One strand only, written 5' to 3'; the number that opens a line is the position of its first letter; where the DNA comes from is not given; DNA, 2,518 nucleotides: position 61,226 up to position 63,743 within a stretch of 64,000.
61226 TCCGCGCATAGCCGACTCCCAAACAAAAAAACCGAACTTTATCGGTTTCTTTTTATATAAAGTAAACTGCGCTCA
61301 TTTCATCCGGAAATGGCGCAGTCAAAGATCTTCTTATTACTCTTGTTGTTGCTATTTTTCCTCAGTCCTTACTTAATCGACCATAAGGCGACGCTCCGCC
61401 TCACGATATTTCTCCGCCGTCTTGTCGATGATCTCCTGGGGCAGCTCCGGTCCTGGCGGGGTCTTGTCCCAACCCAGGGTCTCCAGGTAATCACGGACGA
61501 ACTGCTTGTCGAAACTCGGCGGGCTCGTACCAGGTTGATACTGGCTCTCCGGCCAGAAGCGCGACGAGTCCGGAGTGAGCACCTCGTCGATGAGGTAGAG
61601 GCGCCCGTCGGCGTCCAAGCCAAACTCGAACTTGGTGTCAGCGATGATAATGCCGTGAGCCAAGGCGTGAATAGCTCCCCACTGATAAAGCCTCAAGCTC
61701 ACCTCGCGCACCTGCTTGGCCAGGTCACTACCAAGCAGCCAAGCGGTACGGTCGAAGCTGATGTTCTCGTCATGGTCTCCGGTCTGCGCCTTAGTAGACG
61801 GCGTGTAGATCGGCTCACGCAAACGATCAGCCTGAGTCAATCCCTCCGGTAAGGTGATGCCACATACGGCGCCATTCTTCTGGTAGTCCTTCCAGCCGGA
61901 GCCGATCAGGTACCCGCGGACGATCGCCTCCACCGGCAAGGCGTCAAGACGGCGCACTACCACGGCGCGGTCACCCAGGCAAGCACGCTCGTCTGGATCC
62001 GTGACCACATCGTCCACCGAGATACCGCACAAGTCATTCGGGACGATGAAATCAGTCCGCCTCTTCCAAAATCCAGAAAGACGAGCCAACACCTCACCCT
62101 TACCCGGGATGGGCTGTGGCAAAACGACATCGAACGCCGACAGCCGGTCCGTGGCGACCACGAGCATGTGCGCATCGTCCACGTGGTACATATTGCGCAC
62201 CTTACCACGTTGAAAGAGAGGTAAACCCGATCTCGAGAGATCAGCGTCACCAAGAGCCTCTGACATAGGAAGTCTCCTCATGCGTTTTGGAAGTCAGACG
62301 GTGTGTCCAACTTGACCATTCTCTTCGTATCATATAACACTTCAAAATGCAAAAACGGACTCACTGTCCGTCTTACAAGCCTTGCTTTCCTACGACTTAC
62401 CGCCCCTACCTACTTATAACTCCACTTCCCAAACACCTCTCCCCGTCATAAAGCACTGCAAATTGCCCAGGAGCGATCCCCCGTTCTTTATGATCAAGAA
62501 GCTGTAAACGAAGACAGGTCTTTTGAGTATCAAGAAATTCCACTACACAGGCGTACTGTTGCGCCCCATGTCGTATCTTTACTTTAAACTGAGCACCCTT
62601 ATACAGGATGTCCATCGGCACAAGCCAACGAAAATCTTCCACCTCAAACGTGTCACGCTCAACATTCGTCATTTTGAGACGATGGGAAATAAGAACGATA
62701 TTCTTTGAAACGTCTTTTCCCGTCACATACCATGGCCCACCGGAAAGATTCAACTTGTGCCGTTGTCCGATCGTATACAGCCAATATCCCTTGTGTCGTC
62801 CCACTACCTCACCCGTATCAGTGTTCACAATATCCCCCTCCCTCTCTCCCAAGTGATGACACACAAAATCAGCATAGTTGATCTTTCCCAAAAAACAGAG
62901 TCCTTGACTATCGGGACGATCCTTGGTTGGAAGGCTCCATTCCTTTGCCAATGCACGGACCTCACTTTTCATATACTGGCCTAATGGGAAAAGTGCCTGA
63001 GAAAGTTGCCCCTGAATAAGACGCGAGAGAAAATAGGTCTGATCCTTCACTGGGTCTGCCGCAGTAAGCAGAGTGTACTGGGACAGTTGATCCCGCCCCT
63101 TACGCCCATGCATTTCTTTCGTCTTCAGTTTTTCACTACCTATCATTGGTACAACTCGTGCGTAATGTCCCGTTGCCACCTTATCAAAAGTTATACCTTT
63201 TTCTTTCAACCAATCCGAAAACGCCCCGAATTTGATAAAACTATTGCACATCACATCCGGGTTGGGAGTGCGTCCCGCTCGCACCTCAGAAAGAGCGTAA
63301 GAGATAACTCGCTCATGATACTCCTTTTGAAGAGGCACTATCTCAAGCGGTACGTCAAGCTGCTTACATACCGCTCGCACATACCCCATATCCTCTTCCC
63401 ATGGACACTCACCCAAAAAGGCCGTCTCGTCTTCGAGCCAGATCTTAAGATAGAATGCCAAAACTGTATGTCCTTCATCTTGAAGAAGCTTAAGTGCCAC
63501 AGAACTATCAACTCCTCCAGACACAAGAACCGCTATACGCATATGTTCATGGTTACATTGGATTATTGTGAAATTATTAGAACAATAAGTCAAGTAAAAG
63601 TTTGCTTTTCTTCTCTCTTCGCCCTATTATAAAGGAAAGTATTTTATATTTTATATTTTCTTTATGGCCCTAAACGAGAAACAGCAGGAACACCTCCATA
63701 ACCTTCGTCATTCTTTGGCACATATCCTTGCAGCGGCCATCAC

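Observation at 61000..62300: Compositionally foreign islet: purC (about 60% GC) plus a small zinc-ribbon gene inserted between trxB and mnmA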

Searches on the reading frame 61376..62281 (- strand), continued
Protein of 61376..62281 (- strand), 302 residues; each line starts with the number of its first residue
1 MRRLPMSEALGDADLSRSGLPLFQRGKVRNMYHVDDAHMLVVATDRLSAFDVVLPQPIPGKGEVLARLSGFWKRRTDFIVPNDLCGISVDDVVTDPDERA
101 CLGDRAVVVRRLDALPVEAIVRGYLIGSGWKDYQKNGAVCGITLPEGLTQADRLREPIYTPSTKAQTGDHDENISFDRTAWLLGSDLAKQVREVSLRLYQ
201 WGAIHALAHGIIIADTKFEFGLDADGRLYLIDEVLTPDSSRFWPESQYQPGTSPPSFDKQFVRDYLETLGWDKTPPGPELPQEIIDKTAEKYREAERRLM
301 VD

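Call 56: find_related_loci(query=P0001, collection=viral_contigs, flank=5000)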
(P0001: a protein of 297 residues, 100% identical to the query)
Query P0001 (297 aa) in viral_contigs; peptide patterns used: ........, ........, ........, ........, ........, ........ (x = any residue, [..] = any of these).
7 stretches matched a pattern; 6 encode a relative of the query (tblastn E <= 1e-3); 6 distinct loci.
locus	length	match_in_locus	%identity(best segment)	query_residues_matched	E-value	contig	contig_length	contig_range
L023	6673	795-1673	55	6-296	2e-108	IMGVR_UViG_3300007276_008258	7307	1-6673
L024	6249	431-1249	60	21-294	7e-108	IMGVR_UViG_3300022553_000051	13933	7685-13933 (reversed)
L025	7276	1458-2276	59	21-294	6e-106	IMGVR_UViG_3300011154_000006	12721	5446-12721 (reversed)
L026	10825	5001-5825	46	19-294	1e-76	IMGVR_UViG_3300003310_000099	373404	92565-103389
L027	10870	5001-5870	43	6-294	1e-74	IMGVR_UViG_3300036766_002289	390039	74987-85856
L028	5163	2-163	69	237-290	4e-15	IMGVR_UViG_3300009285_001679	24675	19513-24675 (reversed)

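Call 62: find_encoding_contigs(protein=P0126, flank=5000, max_places=2)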
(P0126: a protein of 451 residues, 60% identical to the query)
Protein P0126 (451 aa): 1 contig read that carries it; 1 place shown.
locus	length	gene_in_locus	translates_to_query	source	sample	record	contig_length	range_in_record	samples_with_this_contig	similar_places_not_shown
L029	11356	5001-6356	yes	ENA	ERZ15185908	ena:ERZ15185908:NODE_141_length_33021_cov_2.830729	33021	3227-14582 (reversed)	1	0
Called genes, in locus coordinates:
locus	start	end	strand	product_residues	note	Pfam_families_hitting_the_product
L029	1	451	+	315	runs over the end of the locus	PF00535:Glycos_transf_2, PF10111:Glyco_tranf_2_2 (weak)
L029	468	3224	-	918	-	PF00690:Cation_ATPase_N, PF00122:E1-E2_ATPase, PF13246:Cation_ATPase, PF00702:Hydrolase, PF00689:Cation_ATPase_C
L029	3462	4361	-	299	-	PF00800:PDT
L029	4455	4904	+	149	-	PF04480:DUF559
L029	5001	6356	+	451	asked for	PF03054:tRNA_Me_trans, PF20259:tRNA_Me_trans_M, PF20258:tRNA_Me_trans_C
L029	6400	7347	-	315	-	PF01548:DEDD_Tnp_IS110, PF02371:Transposase_20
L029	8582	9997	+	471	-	PF13196:DUF4012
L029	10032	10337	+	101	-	-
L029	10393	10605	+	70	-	-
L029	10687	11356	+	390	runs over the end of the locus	PF13439:Glyco_transf_4, PF13579:Glyco_trans_4_4 (faint), PF20706:GT4-conflict, PF00534:Glycos_transf_1, PF13692:Glyco_trans_1_4, PF13524:Glyco_trans_1_2 (weak)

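Call 67: list_cluster_members(proteins=[P0002, P0005, P0007, P0008, P0011, P0013, P0039, P0022, P0082, P0089])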
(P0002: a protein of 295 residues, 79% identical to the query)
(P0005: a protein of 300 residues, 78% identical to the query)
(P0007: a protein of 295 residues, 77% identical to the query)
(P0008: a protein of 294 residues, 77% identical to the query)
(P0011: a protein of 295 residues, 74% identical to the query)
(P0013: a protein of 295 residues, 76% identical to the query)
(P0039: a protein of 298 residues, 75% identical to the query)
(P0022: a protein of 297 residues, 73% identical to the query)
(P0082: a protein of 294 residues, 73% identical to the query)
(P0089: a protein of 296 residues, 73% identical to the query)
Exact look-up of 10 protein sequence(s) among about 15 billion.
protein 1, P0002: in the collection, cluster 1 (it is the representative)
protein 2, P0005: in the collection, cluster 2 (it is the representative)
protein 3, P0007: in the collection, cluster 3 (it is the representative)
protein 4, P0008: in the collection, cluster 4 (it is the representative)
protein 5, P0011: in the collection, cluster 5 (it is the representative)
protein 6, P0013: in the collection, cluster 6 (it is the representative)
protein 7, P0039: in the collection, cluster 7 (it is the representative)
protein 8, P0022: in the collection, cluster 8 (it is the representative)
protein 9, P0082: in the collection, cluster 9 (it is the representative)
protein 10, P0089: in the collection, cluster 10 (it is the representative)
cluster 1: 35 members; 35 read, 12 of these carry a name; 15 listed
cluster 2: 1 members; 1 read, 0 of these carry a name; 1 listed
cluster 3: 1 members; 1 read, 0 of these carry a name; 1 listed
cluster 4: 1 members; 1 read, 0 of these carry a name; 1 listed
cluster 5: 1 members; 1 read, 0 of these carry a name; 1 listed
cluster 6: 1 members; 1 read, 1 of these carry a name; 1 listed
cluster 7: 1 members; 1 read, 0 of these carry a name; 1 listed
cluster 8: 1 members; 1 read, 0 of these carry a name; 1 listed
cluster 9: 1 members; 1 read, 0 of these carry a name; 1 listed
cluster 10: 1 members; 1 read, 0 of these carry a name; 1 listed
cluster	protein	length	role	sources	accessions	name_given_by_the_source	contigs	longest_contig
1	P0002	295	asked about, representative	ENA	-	-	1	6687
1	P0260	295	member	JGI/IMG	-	phosphoribosylaminoimidazole-succinocarboxamide synthase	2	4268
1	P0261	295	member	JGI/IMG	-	phosphoribosylaminoimidazole-succinocarboxamide synthase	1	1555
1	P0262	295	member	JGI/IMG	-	phosphoribosylaminoimidazole-succinocarboxamide synthase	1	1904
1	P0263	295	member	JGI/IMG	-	phosphoribosylaminoimidazole-succinocarboxamide synthase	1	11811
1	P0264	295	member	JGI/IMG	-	phosphoribosylaminoimidazole-succinocarboxamide synthase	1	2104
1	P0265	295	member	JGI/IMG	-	phosphoribosylaminoimidazole-succinocarboxamide synthase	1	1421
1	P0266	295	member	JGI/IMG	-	phosphoribosylaminoimidazole-succinocarboxamide synthase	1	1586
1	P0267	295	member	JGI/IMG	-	phosphoribosylaminoimidazole-succinocarboxamide synthase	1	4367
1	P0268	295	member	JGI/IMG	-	phosphoribosylaminoimidazole-succinocarboxamide synthase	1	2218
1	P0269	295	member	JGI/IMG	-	phosphoribosylaminoimidazole-succinocarboxamide synthase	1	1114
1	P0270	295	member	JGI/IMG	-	phosphoribosylaminoimidazole-succinocarboxamide synthase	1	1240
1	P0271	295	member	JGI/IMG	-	phosphoribosylaminoimidazole-succinocarboxamide synthase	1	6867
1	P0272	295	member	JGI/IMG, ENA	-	-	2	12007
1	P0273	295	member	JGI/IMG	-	-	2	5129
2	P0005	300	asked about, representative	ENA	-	-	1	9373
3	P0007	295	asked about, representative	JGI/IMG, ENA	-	-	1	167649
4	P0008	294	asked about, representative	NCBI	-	-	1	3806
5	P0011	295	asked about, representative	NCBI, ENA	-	-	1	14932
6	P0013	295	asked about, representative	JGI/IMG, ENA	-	phosphoribosylaminoimidazole-succinocarboxamide synthase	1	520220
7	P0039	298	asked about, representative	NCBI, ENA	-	-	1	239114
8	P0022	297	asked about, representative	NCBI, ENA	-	-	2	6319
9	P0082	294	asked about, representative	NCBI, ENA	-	-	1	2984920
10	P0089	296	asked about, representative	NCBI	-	-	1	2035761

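Call 73: find_related_loci(query=P0001, collection=metagenome_contigs, flank=4000)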
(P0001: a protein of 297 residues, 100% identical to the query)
Query P0001 (297 aa) in metagenome_contigs; peptide patterns used: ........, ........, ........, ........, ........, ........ (x = any residue, [..] = any of these).
600 stretches matched a pattern (row limit reached: there are more); 589 encode a relative of the query (tblastn E <= 1e-3); the best 80 are kept; 80 distinct loci.
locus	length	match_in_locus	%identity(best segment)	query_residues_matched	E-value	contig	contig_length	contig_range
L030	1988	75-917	70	14-294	7e-143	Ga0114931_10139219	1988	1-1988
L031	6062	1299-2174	68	1-294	3e-131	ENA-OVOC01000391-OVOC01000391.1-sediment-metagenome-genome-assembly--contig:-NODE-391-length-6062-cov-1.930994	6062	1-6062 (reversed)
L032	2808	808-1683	68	1-294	1e-134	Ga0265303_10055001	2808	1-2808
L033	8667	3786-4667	65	1-296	4e-128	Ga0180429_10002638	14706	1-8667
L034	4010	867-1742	66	1-294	2e-129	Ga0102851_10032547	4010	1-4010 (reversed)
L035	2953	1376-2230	65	13-297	2e-131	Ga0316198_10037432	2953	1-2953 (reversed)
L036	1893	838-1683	67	14-295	2e-135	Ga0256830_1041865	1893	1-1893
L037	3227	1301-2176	67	1-294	1e-130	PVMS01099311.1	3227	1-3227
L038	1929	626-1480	67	11-294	3e-134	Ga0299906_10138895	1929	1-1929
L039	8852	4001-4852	66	11-294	9e-125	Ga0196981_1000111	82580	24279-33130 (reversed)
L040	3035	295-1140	66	13-294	5e-129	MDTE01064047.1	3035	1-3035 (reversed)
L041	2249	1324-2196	66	3-295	8e-132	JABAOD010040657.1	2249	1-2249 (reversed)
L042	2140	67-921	65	11-295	2e-131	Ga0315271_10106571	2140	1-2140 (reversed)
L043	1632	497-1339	67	14-294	8e-134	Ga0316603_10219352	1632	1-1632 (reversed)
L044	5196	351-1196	63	13-294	9e-124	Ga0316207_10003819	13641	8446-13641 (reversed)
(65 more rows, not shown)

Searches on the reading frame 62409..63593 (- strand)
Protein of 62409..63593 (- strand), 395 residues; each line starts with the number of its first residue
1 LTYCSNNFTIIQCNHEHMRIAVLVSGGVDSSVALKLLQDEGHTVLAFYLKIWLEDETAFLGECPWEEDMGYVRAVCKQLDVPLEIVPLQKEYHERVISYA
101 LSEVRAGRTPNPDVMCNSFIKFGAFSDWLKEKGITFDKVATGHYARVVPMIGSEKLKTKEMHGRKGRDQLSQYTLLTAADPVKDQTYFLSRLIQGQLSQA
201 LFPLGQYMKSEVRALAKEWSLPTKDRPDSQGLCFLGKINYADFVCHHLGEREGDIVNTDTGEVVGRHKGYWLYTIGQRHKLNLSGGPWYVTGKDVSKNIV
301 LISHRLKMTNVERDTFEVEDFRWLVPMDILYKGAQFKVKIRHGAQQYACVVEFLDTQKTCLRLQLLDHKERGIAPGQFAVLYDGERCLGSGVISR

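Call 10: search_protein_families(library=pfam, proteins=[window:62409-63593:-])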
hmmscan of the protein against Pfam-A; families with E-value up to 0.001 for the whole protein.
window:62409-63593:- (395 aa): 3 families
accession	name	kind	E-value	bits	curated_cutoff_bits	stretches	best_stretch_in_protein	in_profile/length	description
PF03054.22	tRNA_Me_trans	-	1.6e-68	230.8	20.6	1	18-237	1-202/202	tRNA methyl transferase HUP domain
PF20259.3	tRNA_Me_trans_M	-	1.3e-23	82.8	27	1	242-304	2-66/66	tRNA methyl transferase PRC-barrel domain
PF20258.4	tRNA_Me_trans_C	-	1.9e-17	63.8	20.6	1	314-393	2-77/77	Aminomethyltransferase beta-barrel domain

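Call 11: search_protein_families(library=ncbifam, proteins=[window:62409-63593:-])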
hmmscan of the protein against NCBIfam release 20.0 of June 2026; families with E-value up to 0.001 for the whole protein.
window:62409-63593:- (395 aa): 6 families
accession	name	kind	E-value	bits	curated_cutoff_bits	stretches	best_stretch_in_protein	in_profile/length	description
TIGR00420.1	trmU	equivalog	6.4e-111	370.6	236.95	1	18-393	1-351/351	tRNA 2-thiouridine(34) synthase MnmA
NF001138.1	PRK00143.1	equivalog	6.8e-106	354.1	284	1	19-393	1-345/345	tRNA 2-thiouridine(34) synthase MnmA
NF011258.0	PRK14664.1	equivalog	1.3e-47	162.6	680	1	16-393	4-345/362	tRNA 2-thiouridine(34) synthase MnmA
NF011259.0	PRK14665.1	equivalog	2.9e-36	125.2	364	1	18-393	6-358/360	tRNA 2-thiouridine(34) synthase MnmA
TIGR00268.2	TIGR00268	equivalog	2e-05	24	150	0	16-46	12-44/259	ATP-dependent sacrificial sulfur transferase LarE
NF049949.1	tRNAsynTtuAPyrococ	equivalog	0.00064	19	450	1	16-143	46-155/292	tRNA-5-methyluridine(54) 2-sulfurtransferase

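Call 14: find_related_loci(query=window:62409-63593:-, collection=genome_contigs, flank=8000)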
Query window:62409-63593:- (395 aa) in genome_contigs; peptide patterns used: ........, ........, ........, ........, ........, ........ (x = any residue, [..] = any of these).
52 stretches matched a pattern; 8 encode a relative of the query (tblastn E <= 1e-3); 8 distinct loci.
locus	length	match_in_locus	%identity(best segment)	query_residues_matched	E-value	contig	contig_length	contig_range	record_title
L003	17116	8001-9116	35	10-393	8e-74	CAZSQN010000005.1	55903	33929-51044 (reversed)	MAG TPA_asm: uncultured Gammaproteobacteria bacterium isolate binchicken_co125_790 genome assembly, contig: NODE_1154_le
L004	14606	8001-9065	36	17-393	2e-65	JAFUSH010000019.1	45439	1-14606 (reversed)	MAG: Alphaproteobacteria bacterium isolate RGIG4780 Roe_deer_Reticulum-3__c633, whole genome shotgun sequence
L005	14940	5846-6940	35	7-393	6e-65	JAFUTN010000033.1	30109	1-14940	MAG: Alphaproteobacteria bacterium isolate RGIG4812 Roe_deer_Reticulum.Co__c505081, whole genome shotgun sequence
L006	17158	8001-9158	33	20-393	7e-63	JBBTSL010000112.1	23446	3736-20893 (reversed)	MAG: Patescibacteria group bacterium isolate H41-bin286_1 H41_bin286_1_000000000112, whole genome shotgun sequence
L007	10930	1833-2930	35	10-393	8e-62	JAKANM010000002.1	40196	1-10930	MAG: bacterium isolate WY5.bin71 NODE_1387_length_40196_cov_1.926127, whole genome shotgun sequence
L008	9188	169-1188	33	65-393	7e-53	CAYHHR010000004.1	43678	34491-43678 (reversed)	MAG TPA_asm: uncultured Gammaproteobacteria bacterium isolate ERP119705_co13_685 genome assembly, contig: NODE_991_lengt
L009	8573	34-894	35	66-382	1e-49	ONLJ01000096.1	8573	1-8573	uncultured Rhodospirillaceae bacterium isolate RUG410 genome assembly, contig: k87_43859211, whole genome shotgun sequen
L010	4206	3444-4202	35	20-278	1e-38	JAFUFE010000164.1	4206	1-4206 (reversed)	MAG: Treponema sp. isolate RGIG4439 Roe_deer_Omasum-4__c166654, whole genome shotgun sequence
